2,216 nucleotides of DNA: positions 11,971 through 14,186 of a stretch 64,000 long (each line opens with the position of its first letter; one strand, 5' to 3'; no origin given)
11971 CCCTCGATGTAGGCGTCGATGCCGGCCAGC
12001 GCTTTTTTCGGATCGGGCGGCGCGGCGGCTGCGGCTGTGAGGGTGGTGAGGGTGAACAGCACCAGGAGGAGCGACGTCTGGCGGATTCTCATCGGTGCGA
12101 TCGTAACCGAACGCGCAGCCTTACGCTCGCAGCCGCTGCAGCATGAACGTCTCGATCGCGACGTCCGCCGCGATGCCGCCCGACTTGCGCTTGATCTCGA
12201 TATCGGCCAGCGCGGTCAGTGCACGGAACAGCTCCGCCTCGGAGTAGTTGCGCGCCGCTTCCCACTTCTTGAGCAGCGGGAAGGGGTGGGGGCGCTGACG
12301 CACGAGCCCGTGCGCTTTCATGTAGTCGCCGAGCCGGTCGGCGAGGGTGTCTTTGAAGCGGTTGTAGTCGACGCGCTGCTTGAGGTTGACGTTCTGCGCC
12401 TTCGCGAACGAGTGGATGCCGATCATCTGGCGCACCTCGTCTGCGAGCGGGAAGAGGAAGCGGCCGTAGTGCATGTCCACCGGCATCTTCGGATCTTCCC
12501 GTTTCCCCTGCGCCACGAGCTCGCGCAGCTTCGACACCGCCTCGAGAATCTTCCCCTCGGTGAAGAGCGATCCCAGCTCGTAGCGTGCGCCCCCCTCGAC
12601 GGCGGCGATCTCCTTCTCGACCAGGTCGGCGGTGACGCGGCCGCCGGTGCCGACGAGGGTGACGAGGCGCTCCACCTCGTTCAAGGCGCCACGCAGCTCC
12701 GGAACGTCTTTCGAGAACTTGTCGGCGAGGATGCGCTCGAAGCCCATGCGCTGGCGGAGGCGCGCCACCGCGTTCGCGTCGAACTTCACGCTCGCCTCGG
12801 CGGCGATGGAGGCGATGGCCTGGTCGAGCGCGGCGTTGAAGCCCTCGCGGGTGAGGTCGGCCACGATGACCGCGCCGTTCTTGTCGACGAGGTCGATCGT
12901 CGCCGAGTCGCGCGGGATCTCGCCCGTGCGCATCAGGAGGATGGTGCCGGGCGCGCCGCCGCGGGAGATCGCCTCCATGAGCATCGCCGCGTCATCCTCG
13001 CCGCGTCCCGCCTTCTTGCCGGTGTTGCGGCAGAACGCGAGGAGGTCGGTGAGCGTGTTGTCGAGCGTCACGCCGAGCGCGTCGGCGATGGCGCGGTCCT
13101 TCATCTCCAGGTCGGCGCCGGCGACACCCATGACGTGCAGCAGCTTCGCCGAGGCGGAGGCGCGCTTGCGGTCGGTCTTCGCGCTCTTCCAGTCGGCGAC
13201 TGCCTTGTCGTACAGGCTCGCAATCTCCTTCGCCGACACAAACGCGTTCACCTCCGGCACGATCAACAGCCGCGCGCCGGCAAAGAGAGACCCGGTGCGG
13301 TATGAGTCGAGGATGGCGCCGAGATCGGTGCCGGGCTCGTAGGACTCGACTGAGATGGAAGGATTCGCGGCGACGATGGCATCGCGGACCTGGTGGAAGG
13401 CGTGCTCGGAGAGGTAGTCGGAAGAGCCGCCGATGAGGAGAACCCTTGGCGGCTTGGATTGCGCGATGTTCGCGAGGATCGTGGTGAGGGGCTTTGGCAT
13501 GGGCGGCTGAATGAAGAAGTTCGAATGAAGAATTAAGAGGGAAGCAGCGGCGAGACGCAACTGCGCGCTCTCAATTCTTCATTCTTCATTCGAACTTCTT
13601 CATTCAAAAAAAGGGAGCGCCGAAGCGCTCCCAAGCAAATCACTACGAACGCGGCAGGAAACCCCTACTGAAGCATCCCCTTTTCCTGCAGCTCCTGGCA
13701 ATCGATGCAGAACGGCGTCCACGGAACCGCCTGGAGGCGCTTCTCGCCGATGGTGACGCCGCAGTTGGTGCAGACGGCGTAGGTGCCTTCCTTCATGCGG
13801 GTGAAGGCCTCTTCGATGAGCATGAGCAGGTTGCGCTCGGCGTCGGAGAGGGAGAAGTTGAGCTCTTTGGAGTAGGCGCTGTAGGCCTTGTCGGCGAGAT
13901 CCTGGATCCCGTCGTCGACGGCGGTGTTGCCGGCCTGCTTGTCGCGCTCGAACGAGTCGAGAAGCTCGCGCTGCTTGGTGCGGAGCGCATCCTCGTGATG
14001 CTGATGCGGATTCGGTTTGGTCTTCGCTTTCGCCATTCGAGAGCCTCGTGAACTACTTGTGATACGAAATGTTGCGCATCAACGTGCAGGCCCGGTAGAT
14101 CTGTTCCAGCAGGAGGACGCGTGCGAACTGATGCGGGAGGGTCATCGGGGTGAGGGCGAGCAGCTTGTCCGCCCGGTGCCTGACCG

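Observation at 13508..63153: Recurring class of intergenic hairpins whose arms are short tandem repeats, with a different unit at every locus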

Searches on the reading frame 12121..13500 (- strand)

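Call 19: search_protein_families(library=pfam, proteins=[window:12121-13500:-])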
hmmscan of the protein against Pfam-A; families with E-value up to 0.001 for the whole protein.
window:12121-13500:- (459 aa): 1 family
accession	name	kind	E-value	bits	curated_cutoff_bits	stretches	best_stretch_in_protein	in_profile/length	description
PF21694.2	DNA_pol3_delta_C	-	2e-06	28.2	27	1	405-455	70-120/121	DNA polymerase III delta subunit, C-terminal domain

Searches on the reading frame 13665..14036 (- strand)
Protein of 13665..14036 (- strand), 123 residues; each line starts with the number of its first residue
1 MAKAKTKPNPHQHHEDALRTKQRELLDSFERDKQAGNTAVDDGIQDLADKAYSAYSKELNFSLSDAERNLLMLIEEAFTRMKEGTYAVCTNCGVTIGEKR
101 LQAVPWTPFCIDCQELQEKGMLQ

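Call 19: search_protein_families(library=pfam, proteins=[window:13665-14036:-])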
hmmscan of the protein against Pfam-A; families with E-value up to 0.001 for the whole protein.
window:13665-14036:- (123 aa): 1 family
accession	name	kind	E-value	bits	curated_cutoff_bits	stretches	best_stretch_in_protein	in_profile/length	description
PF01258.23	zf-dskA_traR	-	2.1e-12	47.3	24.9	1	84-119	1-36/36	Prokaryotic dksA/traR C4-type zinc finger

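Call 54: find_encoding_contigs(protein=window:13665-14036:-, flank=2500, max_places=10)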
Protein window:13665-14036:- (123 aa): 3 contigs read that carry it; 3 places shown.
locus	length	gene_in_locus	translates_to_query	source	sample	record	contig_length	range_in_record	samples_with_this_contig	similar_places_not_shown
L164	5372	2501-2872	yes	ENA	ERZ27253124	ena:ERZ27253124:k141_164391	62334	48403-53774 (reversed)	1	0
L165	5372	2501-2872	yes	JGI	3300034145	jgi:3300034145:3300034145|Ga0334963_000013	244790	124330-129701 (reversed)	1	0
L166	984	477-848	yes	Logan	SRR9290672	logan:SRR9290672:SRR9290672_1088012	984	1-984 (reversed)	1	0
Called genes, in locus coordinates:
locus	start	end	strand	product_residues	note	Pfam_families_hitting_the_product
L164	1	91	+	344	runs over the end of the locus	PF01018:GTP1_OBG, PF01926:MMR_HSR1, PF02421:FeoB_N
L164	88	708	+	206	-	PF01467:CTP_transf_like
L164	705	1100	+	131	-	PF02410:RsfS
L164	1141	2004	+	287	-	PF00158:Sigma54_activat, PF14532:Sigma54_activ_2, PF25601:AAA_lid_14, PF02954:HTH_8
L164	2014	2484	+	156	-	PF02590:SPOUT_MTase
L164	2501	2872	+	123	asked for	PF01258:zf-dskA_traR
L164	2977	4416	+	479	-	PF21694:DNA_pol3_delta_C (weak)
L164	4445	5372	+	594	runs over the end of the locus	PF00144:Beta-lactamase, PF11954:DUF3471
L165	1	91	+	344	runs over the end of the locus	PF01018:GTP1_OBG, PF01926:MMR_HSR1, PF02421:FeoB_N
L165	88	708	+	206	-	PF01467:CTP_transf_like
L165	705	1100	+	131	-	PF02410:RsfS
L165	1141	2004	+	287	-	PF00158:Sigma54_activat, PF14532:Sigma54_activ_2, PF25601:AAA_lid_14, PF02954:HTH_8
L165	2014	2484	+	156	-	PF02590:SPOUT_MTase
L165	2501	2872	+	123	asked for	PF01258:zf-dskA_traR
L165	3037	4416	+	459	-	PF21694:DNA_pol3_delta_C (weak)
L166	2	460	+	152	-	?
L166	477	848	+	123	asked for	PF01258:zf-dskA_traR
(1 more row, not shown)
